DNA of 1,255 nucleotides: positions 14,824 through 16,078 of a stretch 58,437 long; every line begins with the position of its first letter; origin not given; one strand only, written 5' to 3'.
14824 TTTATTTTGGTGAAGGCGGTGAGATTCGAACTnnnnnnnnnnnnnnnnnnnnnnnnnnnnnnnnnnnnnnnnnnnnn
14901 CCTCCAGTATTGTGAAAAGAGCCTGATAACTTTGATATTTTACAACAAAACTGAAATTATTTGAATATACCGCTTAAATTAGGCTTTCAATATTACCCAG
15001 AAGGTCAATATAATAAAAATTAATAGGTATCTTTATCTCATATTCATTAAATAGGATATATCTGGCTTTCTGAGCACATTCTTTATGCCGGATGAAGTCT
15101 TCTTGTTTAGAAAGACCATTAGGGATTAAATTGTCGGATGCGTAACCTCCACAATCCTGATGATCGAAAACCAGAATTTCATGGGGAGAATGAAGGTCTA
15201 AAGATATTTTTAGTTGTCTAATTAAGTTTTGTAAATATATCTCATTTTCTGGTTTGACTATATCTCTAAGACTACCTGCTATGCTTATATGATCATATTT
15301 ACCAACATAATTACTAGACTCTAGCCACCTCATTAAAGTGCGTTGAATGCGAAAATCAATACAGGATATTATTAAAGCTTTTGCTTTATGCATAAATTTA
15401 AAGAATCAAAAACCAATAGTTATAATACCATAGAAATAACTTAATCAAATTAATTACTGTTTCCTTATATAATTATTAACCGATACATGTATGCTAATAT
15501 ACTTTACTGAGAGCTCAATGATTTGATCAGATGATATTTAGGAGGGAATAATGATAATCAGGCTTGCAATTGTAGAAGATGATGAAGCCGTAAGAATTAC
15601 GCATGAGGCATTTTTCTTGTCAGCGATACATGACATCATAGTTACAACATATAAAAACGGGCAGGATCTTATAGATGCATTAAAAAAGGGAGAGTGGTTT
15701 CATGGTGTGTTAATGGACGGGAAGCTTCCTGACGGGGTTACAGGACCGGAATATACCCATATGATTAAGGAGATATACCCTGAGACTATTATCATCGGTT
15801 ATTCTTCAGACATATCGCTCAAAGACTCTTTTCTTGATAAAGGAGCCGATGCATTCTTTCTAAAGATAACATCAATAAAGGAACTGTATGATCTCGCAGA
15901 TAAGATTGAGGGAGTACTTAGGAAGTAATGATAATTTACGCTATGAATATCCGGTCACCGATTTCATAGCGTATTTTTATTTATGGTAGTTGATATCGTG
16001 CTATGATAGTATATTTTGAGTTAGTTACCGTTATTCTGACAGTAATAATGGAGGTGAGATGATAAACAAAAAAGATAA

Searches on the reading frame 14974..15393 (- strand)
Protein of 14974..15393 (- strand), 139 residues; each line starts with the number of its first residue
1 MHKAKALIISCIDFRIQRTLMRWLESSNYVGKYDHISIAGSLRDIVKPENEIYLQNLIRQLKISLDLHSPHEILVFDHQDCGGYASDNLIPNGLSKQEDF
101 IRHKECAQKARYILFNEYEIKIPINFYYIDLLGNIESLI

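Call 71: search_protein_families(library=pfam, proteins=[window:14974-15393:-], max_evalue=0.001)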
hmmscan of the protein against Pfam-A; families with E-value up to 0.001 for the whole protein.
window:14974-15393:- (139 aa): 1 family
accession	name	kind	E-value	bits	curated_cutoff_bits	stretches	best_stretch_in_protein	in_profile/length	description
PF20393.3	Pro_CA_2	-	1.2e-16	61.4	30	1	1-87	1-86/125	Putative carbonic anhydrase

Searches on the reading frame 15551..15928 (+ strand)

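Call 71: search_protein_families(library=pfam, proteins=[window:15551-15928:+], max_evalue=0.001)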
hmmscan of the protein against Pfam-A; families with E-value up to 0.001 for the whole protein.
window:15551-15928:+ (125 aa): 1 family
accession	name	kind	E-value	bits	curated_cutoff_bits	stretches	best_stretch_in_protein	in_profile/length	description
PF00072.30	Response_reg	-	2.9e-11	43.9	30.2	1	6-114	2-108/111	Response regulator receiver domain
